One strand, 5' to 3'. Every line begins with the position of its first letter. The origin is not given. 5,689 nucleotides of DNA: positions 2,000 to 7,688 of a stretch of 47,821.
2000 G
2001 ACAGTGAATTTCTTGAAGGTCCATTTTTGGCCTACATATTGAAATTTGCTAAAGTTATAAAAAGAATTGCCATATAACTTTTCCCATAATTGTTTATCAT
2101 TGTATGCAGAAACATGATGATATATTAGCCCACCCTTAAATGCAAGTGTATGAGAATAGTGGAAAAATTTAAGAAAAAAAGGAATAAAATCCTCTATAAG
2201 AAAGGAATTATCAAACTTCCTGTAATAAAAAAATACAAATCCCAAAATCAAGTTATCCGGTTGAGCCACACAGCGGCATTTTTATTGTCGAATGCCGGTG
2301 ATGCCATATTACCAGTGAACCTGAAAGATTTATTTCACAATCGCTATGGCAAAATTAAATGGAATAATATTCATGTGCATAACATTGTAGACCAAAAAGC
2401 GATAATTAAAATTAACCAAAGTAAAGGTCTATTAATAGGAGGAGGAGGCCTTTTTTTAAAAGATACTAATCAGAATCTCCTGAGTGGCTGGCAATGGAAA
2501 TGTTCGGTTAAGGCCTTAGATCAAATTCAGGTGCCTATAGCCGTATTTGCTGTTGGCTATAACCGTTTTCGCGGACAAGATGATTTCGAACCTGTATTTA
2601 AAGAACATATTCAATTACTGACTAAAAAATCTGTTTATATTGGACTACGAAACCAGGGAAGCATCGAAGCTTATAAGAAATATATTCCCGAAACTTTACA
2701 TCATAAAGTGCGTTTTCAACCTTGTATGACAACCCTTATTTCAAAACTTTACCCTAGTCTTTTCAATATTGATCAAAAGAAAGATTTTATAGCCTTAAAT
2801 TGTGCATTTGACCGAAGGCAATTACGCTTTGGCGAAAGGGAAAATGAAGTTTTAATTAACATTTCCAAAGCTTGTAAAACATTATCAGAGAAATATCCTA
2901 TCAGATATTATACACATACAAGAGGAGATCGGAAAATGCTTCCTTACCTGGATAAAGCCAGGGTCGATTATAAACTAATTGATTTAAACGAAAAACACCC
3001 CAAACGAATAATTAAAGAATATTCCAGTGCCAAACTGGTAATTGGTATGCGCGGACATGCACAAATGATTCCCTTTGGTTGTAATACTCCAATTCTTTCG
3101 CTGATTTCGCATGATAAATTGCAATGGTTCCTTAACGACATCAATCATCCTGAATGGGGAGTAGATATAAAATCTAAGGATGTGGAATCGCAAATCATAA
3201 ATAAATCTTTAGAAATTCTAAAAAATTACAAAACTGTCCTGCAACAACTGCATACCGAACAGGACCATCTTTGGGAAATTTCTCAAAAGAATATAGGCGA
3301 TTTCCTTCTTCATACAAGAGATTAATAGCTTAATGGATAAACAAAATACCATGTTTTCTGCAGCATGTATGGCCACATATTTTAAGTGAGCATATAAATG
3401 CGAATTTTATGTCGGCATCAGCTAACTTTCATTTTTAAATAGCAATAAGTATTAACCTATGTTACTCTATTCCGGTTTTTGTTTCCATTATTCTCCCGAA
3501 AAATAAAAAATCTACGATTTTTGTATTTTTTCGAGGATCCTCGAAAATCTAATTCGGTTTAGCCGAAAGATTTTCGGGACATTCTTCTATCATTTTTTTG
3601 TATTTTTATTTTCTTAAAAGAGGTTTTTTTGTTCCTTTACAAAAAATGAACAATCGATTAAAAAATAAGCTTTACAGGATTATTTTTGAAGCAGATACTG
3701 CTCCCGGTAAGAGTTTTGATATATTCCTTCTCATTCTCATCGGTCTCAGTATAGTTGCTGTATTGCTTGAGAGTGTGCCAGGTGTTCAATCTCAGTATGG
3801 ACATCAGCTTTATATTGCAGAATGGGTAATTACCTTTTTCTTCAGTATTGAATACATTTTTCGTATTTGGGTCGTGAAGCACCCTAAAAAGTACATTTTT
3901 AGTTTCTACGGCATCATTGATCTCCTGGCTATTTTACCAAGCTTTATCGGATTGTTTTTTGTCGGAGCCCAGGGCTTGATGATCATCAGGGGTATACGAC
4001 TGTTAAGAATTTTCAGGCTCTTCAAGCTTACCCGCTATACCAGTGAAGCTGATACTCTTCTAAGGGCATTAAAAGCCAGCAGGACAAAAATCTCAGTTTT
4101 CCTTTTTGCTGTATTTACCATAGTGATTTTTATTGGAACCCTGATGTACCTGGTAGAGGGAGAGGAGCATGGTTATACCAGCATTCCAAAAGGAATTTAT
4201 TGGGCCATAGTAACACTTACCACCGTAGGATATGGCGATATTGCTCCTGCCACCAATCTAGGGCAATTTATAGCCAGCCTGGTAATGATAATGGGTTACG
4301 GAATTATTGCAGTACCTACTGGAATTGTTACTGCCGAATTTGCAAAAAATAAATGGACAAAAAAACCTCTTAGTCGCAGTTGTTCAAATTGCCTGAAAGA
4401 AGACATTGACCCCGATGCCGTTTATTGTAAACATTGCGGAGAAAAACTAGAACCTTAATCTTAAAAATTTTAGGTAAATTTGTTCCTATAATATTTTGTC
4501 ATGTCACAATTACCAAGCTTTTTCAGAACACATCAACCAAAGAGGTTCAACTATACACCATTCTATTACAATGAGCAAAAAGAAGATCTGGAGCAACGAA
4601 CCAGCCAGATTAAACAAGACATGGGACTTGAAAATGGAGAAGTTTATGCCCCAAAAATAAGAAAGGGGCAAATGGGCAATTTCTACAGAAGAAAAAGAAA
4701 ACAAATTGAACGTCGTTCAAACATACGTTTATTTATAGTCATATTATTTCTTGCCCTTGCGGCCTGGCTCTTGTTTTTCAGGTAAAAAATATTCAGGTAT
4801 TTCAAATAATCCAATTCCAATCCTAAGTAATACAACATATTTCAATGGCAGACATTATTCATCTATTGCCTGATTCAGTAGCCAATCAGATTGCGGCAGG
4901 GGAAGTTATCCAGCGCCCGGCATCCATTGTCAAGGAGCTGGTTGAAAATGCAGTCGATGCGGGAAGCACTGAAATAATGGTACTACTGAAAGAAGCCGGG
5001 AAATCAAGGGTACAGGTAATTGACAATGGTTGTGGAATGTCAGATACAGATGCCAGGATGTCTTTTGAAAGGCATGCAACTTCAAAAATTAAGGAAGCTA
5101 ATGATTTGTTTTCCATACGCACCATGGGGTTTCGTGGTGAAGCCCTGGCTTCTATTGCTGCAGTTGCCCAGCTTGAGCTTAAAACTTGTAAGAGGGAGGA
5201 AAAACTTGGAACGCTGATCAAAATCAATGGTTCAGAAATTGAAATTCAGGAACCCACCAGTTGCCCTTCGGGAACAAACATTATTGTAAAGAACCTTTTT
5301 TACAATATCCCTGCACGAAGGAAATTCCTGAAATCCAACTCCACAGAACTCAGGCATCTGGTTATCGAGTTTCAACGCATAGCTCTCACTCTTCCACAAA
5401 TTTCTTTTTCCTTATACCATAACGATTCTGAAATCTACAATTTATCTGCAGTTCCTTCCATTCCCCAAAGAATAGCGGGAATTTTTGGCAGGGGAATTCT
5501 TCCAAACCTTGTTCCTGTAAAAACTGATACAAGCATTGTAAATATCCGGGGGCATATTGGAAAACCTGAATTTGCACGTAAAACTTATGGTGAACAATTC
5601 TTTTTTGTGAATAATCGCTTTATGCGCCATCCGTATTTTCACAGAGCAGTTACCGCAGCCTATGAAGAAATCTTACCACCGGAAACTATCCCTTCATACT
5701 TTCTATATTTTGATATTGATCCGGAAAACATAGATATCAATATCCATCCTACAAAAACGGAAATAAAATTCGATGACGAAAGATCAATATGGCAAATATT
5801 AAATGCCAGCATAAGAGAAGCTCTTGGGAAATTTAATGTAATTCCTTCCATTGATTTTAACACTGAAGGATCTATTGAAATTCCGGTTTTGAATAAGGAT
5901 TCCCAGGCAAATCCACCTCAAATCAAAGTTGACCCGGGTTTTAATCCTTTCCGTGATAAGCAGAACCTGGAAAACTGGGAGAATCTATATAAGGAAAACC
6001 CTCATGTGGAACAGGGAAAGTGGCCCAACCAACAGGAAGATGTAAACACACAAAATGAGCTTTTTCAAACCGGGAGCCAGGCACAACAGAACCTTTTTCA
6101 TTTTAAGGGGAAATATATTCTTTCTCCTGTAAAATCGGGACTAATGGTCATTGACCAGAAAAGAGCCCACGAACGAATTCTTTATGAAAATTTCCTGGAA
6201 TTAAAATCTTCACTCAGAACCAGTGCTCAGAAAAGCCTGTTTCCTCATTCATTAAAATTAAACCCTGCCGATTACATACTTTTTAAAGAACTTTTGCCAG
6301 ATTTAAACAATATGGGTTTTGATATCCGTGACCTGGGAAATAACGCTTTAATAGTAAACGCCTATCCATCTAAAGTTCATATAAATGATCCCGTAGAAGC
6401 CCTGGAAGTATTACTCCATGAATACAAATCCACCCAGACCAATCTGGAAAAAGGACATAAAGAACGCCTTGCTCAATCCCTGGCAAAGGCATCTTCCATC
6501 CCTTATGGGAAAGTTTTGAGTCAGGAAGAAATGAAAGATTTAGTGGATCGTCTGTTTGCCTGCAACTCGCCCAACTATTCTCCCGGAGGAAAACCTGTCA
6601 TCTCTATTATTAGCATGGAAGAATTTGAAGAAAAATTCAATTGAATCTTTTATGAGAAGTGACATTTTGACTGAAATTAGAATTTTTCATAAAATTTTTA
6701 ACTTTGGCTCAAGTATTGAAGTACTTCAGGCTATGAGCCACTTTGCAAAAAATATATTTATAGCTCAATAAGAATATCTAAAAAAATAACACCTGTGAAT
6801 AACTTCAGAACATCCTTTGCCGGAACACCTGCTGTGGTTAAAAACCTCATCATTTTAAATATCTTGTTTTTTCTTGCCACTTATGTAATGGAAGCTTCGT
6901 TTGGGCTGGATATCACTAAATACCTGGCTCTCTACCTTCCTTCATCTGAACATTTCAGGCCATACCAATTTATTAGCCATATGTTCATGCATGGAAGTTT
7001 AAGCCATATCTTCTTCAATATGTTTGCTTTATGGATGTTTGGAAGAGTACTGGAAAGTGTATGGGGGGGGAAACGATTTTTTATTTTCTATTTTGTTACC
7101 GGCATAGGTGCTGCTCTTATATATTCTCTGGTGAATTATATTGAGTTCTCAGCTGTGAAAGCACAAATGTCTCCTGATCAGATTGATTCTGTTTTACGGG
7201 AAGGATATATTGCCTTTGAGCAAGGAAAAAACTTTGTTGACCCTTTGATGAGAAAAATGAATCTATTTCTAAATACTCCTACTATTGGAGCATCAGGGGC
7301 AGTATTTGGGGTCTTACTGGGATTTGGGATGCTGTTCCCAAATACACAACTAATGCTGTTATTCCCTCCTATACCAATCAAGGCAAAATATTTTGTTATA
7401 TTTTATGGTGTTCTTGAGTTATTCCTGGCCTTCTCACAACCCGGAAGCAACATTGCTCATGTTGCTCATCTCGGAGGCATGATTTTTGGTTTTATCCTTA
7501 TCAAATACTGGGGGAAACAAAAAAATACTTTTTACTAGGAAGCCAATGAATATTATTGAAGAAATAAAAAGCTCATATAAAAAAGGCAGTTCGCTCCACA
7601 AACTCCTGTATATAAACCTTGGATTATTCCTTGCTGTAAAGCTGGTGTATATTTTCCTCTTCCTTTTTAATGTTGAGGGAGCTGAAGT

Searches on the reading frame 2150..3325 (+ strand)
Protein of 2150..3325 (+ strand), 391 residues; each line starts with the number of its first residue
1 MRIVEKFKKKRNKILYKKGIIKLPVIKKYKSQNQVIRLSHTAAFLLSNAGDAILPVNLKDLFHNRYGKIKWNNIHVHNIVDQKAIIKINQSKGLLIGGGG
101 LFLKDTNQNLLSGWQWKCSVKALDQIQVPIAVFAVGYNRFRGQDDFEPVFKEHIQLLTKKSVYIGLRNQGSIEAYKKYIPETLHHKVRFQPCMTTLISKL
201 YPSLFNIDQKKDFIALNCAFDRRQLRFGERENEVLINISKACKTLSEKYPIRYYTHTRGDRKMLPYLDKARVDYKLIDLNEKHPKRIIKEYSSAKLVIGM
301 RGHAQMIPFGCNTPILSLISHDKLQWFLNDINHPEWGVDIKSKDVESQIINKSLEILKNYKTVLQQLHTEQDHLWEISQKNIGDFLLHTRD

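Call 42: search_protein_families(library=pfam, proteins=[window:2150-3325:+], max_evalue=0.0001)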
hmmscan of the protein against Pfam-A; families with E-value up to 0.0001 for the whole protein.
window:2150-3325:+ (391 aa): 1 family
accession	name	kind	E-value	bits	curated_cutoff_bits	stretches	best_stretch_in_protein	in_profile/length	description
PF04230.19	PS_pyruv_trans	-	8e-22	78.9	25.3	1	48-318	1-276/280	Polysaccharide pyruvyl transferase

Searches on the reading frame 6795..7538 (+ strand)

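Call 70: search_protein_families(library=pfam, proteins=[window:6795-7538:+], max_evalue=0.001)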
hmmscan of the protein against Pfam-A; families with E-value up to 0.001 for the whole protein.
window:6795-7538:+ (247 aa): 2 families
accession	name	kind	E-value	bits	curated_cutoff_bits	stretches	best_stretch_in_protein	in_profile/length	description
PF01694.28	Rhomboid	-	4.9e-26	92.1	22.6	1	55-239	3-140/143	Rhomboid domain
PF08551.15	DUF1751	-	5.5e-09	36.9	22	1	51-123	3-75/99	Eukaryotic integral membrane protein (DUF1751)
